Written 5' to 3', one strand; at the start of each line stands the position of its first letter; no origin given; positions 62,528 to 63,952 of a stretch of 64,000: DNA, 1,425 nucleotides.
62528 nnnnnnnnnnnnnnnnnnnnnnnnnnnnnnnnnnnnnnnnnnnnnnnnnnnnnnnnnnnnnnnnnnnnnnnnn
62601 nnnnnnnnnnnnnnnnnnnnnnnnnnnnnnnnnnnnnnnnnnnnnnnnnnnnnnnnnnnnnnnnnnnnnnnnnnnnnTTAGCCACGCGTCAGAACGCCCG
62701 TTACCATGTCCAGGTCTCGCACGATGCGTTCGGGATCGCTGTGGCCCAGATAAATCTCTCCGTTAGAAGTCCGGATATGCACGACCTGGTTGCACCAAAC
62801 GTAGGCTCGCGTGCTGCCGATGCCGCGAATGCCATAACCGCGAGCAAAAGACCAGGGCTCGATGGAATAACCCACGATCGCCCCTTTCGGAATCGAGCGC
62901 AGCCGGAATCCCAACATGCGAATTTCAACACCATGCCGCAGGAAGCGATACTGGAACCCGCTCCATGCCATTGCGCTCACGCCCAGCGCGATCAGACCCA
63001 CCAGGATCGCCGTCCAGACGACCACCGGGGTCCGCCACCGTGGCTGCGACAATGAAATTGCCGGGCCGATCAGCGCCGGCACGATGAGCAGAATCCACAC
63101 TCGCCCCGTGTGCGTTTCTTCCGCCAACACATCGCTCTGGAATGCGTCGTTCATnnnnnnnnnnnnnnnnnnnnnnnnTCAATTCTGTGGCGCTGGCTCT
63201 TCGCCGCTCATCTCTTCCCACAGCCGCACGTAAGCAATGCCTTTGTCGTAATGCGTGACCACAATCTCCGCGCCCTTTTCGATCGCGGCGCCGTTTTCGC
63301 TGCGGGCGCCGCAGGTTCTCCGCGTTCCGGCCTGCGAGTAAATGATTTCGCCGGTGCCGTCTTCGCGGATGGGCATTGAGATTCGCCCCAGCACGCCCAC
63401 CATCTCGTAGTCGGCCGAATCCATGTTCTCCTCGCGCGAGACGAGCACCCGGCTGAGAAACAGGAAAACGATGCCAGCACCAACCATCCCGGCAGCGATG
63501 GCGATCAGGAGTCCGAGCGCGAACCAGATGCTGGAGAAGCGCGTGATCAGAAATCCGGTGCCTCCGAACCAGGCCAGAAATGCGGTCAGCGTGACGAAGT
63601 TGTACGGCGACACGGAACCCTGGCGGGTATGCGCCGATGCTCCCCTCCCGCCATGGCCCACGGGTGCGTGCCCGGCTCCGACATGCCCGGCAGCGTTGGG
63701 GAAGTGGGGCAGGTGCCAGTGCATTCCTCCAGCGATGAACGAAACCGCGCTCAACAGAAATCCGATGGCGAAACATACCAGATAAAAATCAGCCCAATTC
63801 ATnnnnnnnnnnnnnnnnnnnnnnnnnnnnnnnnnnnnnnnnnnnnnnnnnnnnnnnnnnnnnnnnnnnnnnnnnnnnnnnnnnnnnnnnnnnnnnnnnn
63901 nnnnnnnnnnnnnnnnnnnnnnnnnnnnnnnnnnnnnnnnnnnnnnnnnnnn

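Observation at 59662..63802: NfeD / PH-like membrane protein / flotillin / two glycine-zipper proteins / PspA / 30-aa peptide: a combined membrane-microdomain and phage-shock supercluster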

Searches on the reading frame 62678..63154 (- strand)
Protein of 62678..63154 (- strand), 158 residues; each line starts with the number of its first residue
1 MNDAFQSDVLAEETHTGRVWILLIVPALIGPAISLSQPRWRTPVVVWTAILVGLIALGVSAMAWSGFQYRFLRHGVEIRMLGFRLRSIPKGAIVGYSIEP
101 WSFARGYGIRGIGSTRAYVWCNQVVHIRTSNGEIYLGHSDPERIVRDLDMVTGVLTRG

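Call 3: search_protein_families(library=pfam, proteins=[window:62678-63154:-], max_evalue=0.1)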
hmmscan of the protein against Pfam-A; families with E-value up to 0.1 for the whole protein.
window:62678-63154:- (158 aa): 0 families

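Call 4: search_protein_families(library=ncbifam, proteins=[window:62678-63154:-], max_evalue=0.1)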
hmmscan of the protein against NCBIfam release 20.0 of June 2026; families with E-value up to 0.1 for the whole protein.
window:62678-63154:- (158 aa): 0 families

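Call 30: find_homologous_proteins(query=window:62678-63154:-, max_evalue=0.001)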
Query window:62678-63154:- (158 aa): 1133 proteins with E <= 0.001 among 1324 candidates; the best 120 are listed.
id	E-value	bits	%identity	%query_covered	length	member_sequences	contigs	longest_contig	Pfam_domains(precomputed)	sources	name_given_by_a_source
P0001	8.8e-96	336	95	100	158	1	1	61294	-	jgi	jgi:hypothetical protein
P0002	1.1e-94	333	94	100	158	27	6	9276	-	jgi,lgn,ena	jgi:hypothetical protein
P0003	5.1e-94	330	94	100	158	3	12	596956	-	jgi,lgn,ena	jgi:hypothetical protein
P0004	5.5e-93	327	92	100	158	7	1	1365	-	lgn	-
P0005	1.5e-92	326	92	100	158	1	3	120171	-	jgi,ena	-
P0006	1.3e-83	297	86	99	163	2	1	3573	-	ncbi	-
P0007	3.2e-83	295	86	100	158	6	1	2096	-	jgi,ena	jgi:hypothetical protein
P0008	3.2e-82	292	85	100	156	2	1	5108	-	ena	-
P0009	1.3e-81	290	84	99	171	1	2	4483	-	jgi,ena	jgi:hypothetical protein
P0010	1.4e-81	290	85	100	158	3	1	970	-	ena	-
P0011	7.1e-81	288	82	97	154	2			-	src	-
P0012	2.3e-80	286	82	100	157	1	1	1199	-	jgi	-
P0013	1.7e-79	283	82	100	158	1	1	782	-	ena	-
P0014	3.1e-79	282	81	100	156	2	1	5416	-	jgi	jgi:hypothetical protein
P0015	8.0e-79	281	81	100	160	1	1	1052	-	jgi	jgi:hypothetical protein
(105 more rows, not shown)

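Call 34: search_solved_structures(query=A2, max_evalue=10, show_alignments=1)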
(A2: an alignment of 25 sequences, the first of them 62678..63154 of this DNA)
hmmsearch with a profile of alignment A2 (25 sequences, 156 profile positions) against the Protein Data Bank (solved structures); distinct sequences matched with E-value up to 10: 0.

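Call 38: predict_structure(alignment_id=A2)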
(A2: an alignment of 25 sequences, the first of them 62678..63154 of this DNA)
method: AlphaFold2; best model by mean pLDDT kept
length: 158 residues; sequences in the alignment: 25
mean_pLDDT: 55.6   pTM: 0.36
mean pLDDT of the five models: 55.6, 49.9, 48.6, 47.2, 46.6
residues with pLDDT >= 90: 0; 70-90: 39; 50-70: 53; < 50: 66
segments of 3 or more residues with pLDDT < 50: 1-7, 89-128, 132-137, 139-141, 152-158
pLDDT, mean of each block of 10 residues (from residue 1): 41 58 74 79 81 78 63 59 53 38 34 41 44 47 52 45
secondary structure, 60 per line:
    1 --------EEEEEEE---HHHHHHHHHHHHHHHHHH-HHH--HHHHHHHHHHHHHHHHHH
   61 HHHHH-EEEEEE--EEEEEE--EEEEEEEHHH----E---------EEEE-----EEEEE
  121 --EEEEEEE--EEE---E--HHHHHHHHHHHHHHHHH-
elements in order: E9-15 H19-36 H43-65 E67-72 E75-80 E83-89 E107-110 E116-120 E123-129 E132-134 H141-157

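Call 39: search_protein_representatives(protein=window:62678-63154:-)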
Query: 158 residues. Proteins with E-value up to 0.001 (for the whole library): 129; up to 1e-10: 84; up to 1e-30: 25. The best 129 are listed.
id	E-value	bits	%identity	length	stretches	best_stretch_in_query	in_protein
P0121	2.9e-60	219.0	69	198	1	6-151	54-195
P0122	1.3e-52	194.1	65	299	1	6-151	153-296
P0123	4.6e-50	185.8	56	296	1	7-158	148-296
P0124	7.1e-50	185.2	56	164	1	5-154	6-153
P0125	2.5e-47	176.9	57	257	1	3-153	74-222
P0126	1.5e-44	167.9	67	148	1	1-122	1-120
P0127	1.8e-40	154.6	72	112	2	80-152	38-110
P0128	2.5e-40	154.1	95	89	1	62-134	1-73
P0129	1.3e-39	151.7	51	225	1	7-152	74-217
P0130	5.2e-38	146.6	60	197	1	10-136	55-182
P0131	7.8e-38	146.0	57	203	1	11-153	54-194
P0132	8.7e-38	145.9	64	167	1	42-153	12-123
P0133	2.9e-36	140.9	49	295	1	6-151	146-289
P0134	5.2e-36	140.1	52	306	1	7-151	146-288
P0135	3.0e-35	137.6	62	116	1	52-152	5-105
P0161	4.1e-21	91.6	41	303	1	6-151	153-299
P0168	5.1e-19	84.8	36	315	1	8-150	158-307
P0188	1.3e-14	70.5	32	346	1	8-150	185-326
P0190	2.3e-14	69.7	36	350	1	10-154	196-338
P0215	6.0e-09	52.1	35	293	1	6-148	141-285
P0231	1.0e-06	44.8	28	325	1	9-153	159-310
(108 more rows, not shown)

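Call 42: search_protein_families(library=pfam, alignment_id=A3, max_evalue=0.01)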
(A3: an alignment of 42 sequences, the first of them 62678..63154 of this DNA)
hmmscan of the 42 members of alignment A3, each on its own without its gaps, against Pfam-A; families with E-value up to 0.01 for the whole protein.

A. member 1, window:62678-63154:- (158 aa): 0 families

B. families by the number of members that match (of 42 scanned): 8 families
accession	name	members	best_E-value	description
PF07853.16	DUF1648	24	8.4e-13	Domain of unknown function (DUF1648)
PF06305.16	LapA_dom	1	0.00075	Lipopolysaccharide assembly protein A domain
PF02405.21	MlaE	1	0.0018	Permease MlaE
PF19554.4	DUF6077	1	0.0028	Family of unknown function (DUF6077)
PF10101.14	DUF2339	1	0.0041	Predicted membrane protein (DUF2339)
PF03189.18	Otopetrin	1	0.0064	Otopetrin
PF14093.11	DUF4271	1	0.0077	Domain of unknown function (DUF4271)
PF17197.9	DUF5134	1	0.0092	Domain of unknown function (DUF5134)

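Call 43: find_encoding_contigs(protein=P0188, flank=8000, max_places=4)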
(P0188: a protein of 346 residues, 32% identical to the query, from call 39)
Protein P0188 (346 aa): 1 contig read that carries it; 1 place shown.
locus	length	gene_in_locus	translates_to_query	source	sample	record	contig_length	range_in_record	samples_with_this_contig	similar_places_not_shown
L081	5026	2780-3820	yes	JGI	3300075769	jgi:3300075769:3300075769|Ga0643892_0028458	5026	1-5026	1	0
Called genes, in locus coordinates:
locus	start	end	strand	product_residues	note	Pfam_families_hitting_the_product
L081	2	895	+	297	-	?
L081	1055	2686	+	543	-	PF02142:MGS, PF01808:AICARFT_IMPCHas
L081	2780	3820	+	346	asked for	-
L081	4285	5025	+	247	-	?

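Call 44: find_encoding_contigs(protein=P0231, flank=8000, max_places=4)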
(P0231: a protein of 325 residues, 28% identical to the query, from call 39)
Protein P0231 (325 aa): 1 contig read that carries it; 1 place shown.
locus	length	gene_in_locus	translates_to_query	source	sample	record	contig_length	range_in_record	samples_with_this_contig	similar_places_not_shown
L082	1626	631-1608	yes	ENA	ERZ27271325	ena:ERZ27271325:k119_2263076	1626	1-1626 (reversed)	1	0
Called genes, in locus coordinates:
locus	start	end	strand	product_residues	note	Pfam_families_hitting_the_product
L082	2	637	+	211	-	?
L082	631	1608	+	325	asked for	-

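Call 46: predict_structure(alignment_id=A3)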
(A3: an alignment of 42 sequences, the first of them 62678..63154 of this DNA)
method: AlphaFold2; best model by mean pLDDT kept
length: 158 residues; sequences in the alignment: 42
mean_pLDDT: 92.9   pTM: 0.83
mean pLDDT of the five models: 92.9, 92.8, 92.8, 92.7, 92.6
residues with pLDDT >= 90: 138; 70-90: 13; 50-70: 6; < 50: 1
segments of 3 or more residues with pLDDT < 50: none
pLDDT, mean of each block of 10 residues (from residue 1): 72 94 91 93 94 94 95 97 97 98 91 95 97 97 97 82
secondary structure, 60 per line:
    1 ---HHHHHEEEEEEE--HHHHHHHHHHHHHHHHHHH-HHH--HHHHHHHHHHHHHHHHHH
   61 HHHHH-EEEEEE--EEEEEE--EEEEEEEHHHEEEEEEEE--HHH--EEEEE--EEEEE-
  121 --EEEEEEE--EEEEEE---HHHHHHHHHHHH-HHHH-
elements in order: H4-8 E9-15 H18-36 H43-65 E67-72 E75-80 E83-89 E93-100 E108-112 E115-119 E123-129 E132-137 H141-152 H154-157

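Call 48: fold_search(model_id=the predicted structure, library=pdb)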
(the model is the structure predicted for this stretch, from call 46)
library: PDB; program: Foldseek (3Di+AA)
matches with E <= 10: 442; with E <= 0.001: 0
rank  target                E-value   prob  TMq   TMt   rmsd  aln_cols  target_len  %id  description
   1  4khb_F                7.5e-03  0.99  0.33  0.30   5.6        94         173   14  Structure of the Spt16D Pob3N heterodimer (released 2013-05-29)
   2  4khb_H                1.5e-02  0.99  0.34  0.32   5.3        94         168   16  Structure of the Spt16D Pob3N heterodimer (released 2013-05-29)
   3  5umr                  2.0e-02  0.99  0.36  0.53   3.7        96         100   14  Crystal structure of N-terminal domain of human FACT complex subunit SSRP1 (released 2018-01-31)
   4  4dx9_g                2.2e-02  0.99  0.37  0.46   4.6       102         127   11  ICAP1 in complex with integrin beta 1 cytoplasmic tail (released 2013-01-09)
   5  7edr_A                2.8e-02  0.75  0.34  0.19  14.0       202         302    8  The crystal structure of the FERM and C-terminal domain complex of Drosophila Merlin (released 2021-04-14)
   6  4dx9_4                3.2e-02  0.82  0.34  0.41  13.2       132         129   12  ICAP1 in complex with integrin beta 1 cytoplasmic tail (released 2013-01-09)
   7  8ciu                  3.6e-02  0.84  0.34  0.17  13.6       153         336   11  The FERM domain of human moesin mutant H288A (released 2023-03-01)
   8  4rm8_B                3.6e-02  0.75  0.32  0.15  13.8       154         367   12  Crystal structure of human ezrin in space group P21 (released 2015-12-09)
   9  6l1r                  3.8e-02  0.98  0.36  0.52   3.7        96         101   14  Crystal structure of N-terminal domain of human SSRP1 (released 2020-09-30)
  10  8b6h_DO               4.6e-02  0.38  0.26  0.13  10.7       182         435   11  Cryo-EM structure of cytochrome c oxidase dimer (complex IV) from respiratory supercomplex of Tetrahymena thermophila (released 2023-03-29)
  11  7w5z_B                4.6e-02  0.30  0.24  0.19  10.9       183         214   11  Cryo-EM structure of Tetrahymena thermophila mitochondrial complex IV, composite dimer model (released 2022-04-06)
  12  8gym_B                5.2e-02  0.35  0.26  0.13  10.9       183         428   12  Cryo-EM structure of Tetrahymena thermophila respiratory mega-complex MC IV2+(I+III2+II)2 (released 2023-06-14)
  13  1aqc_A                5.5e-02  0.77  0.33  0.40  16.1       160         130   11  X11 PTB DOMAIN-10MER PEPTIDE COMPLEX (released 1997-12-24)
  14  2ej8_A                5.5e-02  0.75  0.34  0.39  15.1       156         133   10  Crystal structure of APPL1 PTB domain at 1.8A (released 2008-03-18)
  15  3u8z_A                5.5e-02  0.66  0.34  0.22  16.7       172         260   10  human merlin FERM domain (released 2011-11-02)
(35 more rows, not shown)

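Call 71: search_protein_families(library=ncbifam, proteins=[P0122, P0134, P0188], max_evalue=0.1)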
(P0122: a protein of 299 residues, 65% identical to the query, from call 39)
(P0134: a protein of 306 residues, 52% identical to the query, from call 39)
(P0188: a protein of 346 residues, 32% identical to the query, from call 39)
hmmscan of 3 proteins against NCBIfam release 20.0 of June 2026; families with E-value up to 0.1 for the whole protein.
P0122 (299 aa): 0 families

P0134 (306 aa): 0 families

P0188 (346 aa): 0 families

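Call 73: find_encoding_contigs(protein=P0161, flank=6000, max_places=3)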
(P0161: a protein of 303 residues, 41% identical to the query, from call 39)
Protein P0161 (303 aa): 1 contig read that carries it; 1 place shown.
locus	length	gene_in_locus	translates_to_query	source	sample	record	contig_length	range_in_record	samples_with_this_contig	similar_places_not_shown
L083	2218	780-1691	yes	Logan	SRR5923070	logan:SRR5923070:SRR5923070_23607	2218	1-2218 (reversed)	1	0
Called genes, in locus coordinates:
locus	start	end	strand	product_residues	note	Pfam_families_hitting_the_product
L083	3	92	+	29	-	?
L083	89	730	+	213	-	PF25842:NfeD_TM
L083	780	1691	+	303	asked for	PF07853:DUF1648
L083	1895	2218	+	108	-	?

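Call 74: find_encoding_contigs(protein=P0168, flank=6000, max_places=3)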
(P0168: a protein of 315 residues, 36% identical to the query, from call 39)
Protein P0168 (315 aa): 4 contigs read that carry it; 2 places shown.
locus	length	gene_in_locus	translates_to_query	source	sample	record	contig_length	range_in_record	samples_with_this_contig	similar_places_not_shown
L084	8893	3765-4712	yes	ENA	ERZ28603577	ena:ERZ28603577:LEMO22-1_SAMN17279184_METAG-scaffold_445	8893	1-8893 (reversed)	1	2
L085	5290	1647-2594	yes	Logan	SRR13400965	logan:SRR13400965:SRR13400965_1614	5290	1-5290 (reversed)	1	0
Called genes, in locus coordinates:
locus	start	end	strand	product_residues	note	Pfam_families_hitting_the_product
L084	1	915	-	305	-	?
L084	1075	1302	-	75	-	-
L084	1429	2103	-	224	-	PF03734:YkuD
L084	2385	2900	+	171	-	-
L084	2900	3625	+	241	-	PF25842:NfeD_TM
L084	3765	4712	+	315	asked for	PF07853:DUF1648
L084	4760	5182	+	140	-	PF13211:DUF4019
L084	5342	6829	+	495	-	PF01145:Band_7, PF15975:Flot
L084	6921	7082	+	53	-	-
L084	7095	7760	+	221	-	PF04012:PspA_IM30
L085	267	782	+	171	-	-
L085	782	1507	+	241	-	PF25842:NfeD_TM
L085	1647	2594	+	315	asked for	PF07853:DUF1648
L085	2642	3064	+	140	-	PF13211:DUF4019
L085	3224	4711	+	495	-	PF01145:Band_7, PF15975:Flot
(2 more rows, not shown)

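Call 75: find_encoding_contigs(protein=P0190, flank=6000, max_places=3)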
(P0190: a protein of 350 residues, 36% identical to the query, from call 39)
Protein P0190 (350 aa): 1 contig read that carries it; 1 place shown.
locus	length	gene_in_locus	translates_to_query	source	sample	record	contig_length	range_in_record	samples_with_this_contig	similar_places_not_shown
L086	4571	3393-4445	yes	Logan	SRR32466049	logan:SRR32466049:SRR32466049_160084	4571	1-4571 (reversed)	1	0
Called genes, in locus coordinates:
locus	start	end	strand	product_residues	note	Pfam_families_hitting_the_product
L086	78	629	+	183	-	-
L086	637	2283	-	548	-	PF10079:Rossmann-like_BshC, PF24850:CC_BshC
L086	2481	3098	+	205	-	PF13302:Acetyltransf_3, PF00583:Acetyltransf_1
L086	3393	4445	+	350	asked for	-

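Call 79: search_protein_families(library=pfam, proteins=[L084:2900-3625:+, L084:2385-2900:+, L084:4760-5182:+, L083:89-730:+], max_evalue=0.1)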
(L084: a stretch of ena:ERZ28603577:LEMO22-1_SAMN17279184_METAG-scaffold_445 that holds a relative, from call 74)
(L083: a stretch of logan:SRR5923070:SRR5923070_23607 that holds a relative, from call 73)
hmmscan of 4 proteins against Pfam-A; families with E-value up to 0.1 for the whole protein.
L084:2900-3625:+ (241 aa): 1 family
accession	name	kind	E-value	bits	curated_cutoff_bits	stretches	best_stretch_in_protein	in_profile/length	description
PF01957.25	NfeD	-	0.031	14.9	29.1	0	160-219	4-56/57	NfeD-like C-terminal, partner-binding domain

L084:2385-2900:+ (171 aa): 2 families
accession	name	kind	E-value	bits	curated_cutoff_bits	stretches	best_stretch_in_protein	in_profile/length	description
PF01381.28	HTH_3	-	4.1e-05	24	23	1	26-76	12-55/55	Helix-turn-helix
PF13560.12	HTH_31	-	0.0067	17.2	27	1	3-60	2-45/64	Helix-turn-helix domain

L084:4760-5182:+ (140 aa): 3 families
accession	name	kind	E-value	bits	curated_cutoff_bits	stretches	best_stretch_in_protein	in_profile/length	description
PF13211.12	DUF4019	-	9.7e-38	129.2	26.5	1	35-137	2-104/104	Protein of unknown function (DUF4019)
PF13026.12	DUF3887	-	0.00023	22.2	31.8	1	38-120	4-79/91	Protein of unknown function (DUF3887)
PF17505.7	DUF5437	-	0.094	13.2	27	0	1-24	1-23/60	Family of unknown function (DUF5437)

L083:89-730:+ (213 aa): 1 family
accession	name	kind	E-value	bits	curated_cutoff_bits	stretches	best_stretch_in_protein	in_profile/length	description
PF00335.26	Tetraspanin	-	0.028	14.5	32.1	1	6-116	8-102/225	Tetraspanin family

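Call 82: find_encoding_contigs(protein=P0215, flank=6000, max_places=3)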
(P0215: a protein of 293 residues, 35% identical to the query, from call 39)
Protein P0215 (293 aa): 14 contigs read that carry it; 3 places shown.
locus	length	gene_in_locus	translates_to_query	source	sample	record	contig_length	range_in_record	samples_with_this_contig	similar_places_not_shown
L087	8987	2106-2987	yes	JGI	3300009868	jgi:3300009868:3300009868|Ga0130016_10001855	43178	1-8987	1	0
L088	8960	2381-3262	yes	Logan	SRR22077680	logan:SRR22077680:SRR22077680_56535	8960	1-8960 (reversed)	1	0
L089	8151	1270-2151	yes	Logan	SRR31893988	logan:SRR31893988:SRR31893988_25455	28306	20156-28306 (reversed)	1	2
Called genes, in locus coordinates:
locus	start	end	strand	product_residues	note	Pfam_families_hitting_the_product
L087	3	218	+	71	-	?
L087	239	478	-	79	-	-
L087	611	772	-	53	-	-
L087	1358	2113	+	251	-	PF00005:ABC_tran, PF02463:SMC_N (faint), PF13304:AAA_21 (faint)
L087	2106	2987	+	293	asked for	PF07853:DUF1648 (weak)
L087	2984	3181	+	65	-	-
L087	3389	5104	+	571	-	PF00069:Pkinase, PF03109:ABC1 (faint), PF07714:PK_Tyr_Ser-Thr, PF06293:Kdo (weak)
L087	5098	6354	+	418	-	PF08308:PEGA, PF13620:CarboxypepD_reg (faint)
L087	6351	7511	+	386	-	-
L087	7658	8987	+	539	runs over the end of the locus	PF00884:Sulfatase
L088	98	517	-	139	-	PF01844:HNH, PF14279:HNH_5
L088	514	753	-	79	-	-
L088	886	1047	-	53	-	-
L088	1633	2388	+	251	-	PF00005:ABC_tran, PF02463:SMC_N (faint), PF13304:AAA_21 (faint)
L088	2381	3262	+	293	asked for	PF07853:DUF1648 (weak)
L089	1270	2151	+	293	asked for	PF07853:DUF1648 (weak)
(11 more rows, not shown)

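Call 83: search_protein_families(library=padloc, proteins=[window:62678-63154:-], max_evalue=0.01)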
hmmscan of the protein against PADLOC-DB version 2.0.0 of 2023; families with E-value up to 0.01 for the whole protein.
window:62678-63154:- (158 aa): 0 families

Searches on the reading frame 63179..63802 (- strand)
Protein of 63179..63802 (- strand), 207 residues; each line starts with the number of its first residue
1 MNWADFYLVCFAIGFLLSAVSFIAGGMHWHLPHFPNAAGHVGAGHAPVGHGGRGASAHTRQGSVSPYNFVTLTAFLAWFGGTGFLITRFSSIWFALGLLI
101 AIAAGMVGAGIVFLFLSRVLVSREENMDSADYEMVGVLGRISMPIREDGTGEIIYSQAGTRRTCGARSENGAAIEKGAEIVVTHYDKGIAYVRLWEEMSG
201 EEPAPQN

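Call 3: search_protein_families(library=pfam, proteins=[window:63179-63802:-], max_evalue=0.1)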
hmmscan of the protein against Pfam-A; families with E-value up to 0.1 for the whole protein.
window:63179-63802:- (207 aa): 1 family
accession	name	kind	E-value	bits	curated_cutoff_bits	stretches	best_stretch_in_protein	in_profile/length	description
PF14362.11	DUF4407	-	0.00044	20.1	31.3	1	69-143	20-88/297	Domain of unknown function (DUF4407)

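Call 4: search_protein_families(library=ncbifam, proteins=[window:63179-63802:-], max_evalue=0.1)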
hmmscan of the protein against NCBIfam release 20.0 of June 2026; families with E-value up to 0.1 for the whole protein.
window:63179-63802:- (207 aa): 0 families

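Call 28: search_solved_structures(query=A1, max_evalue=10, show_alignments=2)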
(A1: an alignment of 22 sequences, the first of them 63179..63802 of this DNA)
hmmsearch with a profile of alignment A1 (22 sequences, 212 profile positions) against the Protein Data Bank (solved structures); distinct sequences matched with E-value up to 10: 1.
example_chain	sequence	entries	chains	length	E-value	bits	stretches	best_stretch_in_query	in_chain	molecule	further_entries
2k14_A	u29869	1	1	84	0.0017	21.2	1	129-199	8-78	YuaF protein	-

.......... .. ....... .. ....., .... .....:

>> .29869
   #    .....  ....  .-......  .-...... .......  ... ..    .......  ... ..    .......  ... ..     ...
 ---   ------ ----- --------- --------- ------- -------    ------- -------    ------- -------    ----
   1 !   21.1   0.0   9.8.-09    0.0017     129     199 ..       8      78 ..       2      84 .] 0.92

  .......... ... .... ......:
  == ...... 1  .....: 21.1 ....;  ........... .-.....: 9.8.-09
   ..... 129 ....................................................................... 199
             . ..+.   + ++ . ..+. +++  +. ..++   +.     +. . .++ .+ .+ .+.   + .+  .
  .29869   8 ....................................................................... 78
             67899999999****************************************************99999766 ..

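Call 49: search_protein_families(library=pfam, alignment_id=A1, max_evalue=0.1)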
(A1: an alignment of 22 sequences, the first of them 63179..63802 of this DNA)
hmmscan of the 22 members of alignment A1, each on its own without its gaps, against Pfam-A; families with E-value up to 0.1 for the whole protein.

A. member 1, window:63179-63802:- (207 aa): 1 family
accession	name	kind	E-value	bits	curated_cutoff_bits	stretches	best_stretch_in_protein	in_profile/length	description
PF14362.11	DUF4407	-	0.00044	20.1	31.3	1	69-143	20-88/297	Domain of unknown function (DUF4407)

B. families by the number of members that match (of 22 scanned): 4 families
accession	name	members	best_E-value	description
PF14362.11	DUF4407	7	0.00044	Domain of unknown function (DUF4407)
PF01957.25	NfeD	5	0.021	NfeD-like C-terminal, partner-binding domain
PF17197.9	DUF5134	1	0.0076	Domain of unknown function (DUF5134)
PF11134.13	Phage_stabilise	1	0.057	Phage stabilisation protein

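Call 83: search_protein_families(library=padloc, proteins=[window:63179-63802:-], max_evalue=0.01)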
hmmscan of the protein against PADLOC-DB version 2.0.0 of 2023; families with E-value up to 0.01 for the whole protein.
window:63179-63802:- (207 aa): 0 families
